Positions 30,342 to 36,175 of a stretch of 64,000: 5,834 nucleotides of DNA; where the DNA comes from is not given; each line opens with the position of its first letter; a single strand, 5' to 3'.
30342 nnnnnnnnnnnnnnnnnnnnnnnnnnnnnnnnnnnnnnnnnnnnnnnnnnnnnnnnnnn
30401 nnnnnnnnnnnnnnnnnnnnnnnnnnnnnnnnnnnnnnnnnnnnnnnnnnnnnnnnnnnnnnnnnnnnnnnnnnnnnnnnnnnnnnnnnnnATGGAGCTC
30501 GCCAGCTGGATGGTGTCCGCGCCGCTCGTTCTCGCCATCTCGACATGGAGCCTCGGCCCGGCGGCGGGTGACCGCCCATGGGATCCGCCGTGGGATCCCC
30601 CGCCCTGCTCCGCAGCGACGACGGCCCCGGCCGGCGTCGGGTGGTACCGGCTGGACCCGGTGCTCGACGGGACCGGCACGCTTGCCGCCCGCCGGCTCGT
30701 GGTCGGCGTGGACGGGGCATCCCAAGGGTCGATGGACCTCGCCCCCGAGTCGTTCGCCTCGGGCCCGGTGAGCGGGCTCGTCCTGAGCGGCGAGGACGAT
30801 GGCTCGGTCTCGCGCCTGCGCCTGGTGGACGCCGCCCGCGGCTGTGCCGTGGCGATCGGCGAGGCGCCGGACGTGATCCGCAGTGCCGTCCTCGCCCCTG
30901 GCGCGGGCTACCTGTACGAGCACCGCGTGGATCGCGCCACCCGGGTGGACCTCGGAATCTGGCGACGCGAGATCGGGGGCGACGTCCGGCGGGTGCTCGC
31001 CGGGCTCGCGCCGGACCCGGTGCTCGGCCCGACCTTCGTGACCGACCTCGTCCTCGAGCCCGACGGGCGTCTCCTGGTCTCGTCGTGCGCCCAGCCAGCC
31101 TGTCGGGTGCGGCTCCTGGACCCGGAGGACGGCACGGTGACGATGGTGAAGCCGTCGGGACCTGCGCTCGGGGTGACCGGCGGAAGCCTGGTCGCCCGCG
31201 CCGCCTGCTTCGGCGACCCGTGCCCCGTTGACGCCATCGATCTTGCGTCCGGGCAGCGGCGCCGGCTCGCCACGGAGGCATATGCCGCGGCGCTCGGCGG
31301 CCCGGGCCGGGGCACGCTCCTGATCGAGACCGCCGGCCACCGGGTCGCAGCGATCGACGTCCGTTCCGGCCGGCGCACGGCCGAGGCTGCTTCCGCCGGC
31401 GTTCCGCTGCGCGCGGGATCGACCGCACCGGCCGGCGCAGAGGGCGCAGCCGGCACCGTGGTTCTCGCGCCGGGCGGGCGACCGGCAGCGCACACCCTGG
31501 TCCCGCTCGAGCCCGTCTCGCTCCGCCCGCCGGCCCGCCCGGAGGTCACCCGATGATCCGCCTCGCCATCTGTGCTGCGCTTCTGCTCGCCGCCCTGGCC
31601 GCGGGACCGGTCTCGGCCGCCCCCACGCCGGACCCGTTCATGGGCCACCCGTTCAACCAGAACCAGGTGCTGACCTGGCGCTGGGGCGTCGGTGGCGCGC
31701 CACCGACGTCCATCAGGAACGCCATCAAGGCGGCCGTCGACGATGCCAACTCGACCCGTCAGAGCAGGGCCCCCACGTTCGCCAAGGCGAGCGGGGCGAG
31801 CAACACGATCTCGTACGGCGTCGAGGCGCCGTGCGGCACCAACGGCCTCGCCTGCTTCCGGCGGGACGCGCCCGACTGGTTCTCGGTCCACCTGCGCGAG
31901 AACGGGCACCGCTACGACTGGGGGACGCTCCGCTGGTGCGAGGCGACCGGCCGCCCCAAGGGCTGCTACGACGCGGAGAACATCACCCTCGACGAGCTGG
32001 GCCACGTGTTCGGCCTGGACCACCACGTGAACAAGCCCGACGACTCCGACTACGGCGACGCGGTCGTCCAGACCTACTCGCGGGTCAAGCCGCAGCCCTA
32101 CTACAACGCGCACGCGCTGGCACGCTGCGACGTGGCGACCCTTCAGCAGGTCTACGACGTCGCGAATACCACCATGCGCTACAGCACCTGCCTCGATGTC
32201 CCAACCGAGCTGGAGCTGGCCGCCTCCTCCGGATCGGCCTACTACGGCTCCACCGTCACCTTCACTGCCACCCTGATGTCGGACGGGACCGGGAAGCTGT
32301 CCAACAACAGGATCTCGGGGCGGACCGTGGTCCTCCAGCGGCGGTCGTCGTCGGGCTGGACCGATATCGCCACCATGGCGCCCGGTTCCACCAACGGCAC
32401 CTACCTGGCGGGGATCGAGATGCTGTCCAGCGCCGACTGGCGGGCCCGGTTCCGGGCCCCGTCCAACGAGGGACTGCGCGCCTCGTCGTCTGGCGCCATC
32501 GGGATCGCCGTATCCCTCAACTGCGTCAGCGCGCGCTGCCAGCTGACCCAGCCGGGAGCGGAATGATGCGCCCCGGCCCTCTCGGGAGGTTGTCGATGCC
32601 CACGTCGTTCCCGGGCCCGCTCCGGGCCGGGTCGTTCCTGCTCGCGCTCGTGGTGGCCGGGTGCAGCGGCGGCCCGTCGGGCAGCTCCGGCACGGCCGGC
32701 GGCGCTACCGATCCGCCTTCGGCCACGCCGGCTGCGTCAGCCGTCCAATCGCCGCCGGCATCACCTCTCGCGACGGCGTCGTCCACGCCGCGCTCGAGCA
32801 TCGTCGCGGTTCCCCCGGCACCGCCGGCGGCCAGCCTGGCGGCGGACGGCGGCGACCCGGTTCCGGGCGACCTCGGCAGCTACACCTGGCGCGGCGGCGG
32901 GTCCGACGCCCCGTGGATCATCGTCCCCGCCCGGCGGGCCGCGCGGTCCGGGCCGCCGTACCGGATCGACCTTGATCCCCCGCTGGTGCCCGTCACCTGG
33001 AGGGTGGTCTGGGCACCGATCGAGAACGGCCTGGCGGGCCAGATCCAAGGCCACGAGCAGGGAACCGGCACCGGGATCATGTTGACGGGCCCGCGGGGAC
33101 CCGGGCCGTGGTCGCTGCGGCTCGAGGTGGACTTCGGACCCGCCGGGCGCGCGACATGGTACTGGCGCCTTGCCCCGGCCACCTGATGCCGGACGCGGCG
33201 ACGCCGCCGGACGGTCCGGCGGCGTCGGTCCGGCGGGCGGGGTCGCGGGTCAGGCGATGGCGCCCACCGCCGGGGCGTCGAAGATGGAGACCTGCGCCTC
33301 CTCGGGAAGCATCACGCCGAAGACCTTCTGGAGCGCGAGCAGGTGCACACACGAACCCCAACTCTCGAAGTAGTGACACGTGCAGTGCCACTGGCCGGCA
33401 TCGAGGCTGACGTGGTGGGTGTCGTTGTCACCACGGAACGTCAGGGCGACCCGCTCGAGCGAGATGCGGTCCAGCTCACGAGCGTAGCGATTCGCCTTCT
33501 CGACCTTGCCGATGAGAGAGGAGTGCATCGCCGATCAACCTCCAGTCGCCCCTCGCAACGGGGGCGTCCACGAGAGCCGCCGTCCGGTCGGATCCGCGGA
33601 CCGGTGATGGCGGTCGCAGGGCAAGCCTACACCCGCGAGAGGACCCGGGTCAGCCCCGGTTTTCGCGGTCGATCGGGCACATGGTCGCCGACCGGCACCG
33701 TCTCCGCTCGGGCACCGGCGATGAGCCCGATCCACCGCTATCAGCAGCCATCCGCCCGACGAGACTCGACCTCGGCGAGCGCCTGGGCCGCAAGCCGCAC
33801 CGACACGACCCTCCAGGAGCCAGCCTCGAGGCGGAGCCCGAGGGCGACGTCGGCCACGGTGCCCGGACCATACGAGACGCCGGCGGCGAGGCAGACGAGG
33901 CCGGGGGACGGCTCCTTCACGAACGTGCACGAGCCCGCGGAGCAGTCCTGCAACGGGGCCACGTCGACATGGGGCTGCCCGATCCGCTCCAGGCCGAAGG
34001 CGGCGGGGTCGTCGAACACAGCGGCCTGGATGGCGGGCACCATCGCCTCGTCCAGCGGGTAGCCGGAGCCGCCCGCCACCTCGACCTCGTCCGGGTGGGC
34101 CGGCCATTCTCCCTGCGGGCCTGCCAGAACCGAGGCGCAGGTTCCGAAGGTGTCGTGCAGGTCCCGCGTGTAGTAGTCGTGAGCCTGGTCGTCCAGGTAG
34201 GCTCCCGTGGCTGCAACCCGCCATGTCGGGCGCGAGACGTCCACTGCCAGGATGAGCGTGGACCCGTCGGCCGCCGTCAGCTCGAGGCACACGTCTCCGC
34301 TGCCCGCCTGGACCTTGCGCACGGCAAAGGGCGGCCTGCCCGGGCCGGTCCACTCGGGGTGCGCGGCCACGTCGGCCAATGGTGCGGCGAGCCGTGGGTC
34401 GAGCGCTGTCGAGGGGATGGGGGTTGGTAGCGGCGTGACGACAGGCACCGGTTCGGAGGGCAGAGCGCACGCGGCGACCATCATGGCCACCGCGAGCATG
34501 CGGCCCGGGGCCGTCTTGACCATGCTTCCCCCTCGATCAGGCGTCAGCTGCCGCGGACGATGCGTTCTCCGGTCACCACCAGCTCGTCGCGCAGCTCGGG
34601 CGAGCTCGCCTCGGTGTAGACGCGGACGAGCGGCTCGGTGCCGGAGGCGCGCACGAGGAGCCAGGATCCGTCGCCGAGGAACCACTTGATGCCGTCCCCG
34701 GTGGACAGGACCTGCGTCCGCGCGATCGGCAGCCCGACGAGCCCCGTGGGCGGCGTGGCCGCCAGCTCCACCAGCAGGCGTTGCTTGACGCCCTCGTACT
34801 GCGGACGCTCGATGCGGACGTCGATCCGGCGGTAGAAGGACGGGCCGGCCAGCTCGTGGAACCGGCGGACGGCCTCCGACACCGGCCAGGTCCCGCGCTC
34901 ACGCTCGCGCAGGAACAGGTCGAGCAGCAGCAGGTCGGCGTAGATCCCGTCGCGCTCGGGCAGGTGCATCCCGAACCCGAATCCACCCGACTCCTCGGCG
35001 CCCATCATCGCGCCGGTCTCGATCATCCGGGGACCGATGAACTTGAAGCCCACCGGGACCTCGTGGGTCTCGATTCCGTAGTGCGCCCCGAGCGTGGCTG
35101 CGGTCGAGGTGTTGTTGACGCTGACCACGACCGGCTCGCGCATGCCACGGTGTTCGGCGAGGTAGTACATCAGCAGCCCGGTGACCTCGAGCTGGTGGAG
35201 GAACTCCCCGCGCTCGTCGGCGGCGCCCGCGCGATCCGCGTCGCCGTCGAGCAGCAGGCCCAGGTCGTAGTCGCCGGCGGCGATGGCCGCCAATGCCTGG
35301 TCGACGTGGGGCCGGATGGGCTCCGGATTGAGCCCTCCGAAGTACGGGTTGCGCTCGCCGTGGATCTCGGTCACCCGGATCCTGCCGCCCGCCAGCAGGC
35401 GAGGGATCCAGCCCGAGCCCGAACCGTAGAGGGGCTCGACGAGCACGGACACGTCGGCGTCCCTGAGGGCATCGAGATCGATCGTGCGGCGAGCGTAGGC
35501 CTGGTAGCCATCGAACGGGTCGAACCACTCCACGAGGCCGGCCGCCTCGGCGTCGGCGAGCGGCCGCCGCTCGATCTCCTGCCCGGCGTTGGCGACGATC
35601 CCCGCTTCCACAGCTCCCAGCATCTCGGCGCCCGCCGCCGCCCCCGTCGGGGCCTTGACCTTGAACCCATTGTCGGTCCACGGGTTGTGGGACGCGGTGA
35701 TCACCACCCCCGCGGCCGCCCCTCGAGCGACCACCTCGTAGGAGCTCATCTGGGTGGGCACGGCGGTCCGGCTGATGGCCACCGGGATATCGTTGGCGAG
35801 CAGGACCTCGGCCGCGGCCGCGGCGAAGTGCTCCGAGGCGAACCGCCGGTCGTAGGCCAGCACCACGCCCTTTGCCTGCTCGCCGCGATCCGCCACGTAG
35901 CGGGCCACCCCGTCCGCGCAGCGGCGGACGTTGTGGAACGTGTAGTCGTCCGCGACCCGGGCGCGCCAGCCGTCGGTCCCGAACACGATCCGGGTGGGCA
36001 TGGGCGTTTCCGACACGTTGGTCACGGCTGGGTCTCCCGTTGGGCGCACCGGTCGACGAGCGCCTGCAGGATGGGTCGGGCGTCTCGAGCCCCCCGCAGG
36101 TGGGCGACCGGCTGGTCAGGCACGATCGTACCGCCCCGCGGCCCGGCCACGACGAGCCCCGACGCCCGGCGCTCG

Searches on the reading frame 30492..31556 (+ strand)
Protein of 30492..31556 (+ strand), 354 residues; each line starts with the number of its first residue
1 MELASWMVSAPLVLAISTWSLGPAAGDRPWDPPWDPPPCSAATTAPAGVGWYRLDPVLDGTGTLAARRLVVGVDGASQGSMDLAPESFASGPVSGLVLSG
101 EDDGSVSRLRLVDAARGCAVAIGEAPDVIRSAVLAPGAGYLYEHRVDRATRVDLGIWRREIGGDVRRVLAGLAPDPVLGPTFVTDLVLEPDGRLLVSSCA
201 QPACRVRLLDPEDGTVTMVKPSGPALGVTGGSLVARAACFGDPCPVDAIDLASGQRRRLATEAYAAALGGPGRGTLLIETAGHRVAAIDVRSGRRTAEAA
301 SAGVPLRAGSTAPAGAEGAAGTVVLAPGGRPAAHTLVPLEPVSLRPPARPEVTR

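Call 11: search_protein_families(library=pfam, proteins=[window:30492-31556:+], max_evalue=0.01)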
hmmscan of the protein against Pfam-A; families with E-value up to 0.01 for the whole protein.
window:30492-31556:+ (354 aa): 0 families

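Call 12: search_protein_families(library=ncbifam, proteins=[window:30492-31556:+], max_evalue=0.001)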
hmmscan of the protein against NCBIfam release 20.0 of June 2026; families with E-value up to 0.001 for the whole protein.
window:30492-31556:+ (354 aa): 0 families

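Call 45: search_solved_structures(query=window:30492-31556:+, max_evalue=1)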
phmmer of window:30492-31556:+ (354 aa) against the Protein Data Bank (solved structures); distinct sequences matched with E-value up to 1: 0.

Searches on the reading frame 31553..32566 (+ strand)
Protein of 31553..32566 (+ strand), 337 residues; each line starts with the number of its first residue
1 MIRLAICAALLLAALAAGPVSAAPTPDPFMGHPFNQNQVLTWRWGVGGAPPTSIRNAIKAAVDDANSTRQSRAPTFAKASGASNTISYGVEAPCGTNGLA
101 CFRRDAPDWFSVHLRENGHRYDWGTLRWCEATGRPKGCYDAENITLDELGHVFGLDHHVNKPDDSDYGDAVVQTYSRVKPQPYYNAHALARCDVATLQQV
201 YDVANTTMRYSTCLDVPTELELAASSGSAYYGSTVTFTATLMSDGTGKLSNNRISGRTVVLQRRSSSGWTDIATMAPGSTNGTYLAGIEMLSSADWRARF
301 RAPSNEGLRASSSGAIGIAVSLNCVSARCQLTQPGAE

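Call 11: search_protein_families(library=pfam, proteins=[window:31553-32566:+], max_evalue=0.01)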
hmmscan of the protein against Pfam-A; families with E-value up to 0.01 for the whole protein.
window:31553-32566:+ (337 aa): 1 family
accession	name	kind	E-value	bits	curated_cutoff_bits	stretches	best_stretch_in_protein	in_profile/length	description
PF01400.30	Astacin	-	0.0066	16.6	22.5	0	137-211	75-144/189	Astacin (Peptidase family M12A)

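Call 12: search_protein_families(library=ncbifam, proteins=[window:31553-32566:+], max_evalue=0.001)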
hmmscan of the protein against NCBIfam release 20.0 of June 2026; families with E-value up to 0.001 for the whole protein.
window:31553-32566:+ (337 aa): 0 families

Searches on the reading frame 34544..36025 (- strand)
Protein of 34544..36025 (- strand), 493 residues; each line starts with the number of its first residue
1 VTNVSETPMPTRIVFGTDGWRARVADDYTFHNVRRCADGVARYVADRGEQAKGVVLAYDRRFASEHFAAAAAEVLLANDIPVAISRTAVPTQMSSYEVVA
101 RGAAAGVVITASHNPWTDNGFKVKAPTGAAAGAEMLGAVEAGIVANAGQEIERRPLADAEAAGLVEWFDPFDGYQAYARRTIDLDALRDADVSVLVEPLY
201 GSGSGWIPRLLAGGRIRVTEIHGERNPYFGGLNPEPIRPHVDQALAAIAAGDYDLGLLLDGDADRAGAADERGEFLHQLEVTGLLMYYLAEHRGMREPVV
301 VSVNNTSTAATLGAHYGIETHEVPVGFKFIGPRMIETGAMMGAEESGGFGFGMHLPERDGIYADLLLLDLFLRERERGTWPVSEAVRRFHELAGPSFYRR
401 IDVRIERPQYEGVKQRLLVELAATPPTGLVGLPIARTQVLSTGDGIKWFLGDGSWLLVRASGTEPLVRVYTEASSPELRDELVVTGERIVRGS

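Call 11: search_protein_families(library=pfam, proteins=[window:34544-36025:-], max_evalue=0.01)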
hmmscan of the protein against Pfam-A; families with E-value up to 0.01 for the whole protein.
window:34544-36025:- (493 aa): 4 families
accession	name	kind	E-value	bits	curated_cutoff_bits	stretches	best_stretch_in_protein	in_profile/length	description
PF02878.22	PGM_PMM_I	-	1.7e-30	106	22.5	1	13-143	2-131/138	Phosphoglucomutase/phosphomannomutase, alpha/beta/alpha domain I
PF02879.22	PGM_PMM_II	-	3.4e-18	66.5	29.3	1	173-273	2-103/103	Phosphoglucomutase/phosphomannomutase, alpha/beta/alpha domain II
PF02880.22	PGM_PMM_III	-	3.5e-18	66.2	20.7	1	282-375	6-101/115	Phosphoglucomutase/phosphomannomutase, alpha/beta/alpha domain III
PF00408.26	PGM_PMM_IV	-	3.2e-10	40.4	23.1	1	442-482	22-61/68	Phosphoglucomutase/phosphomannomutase, C-terminal domain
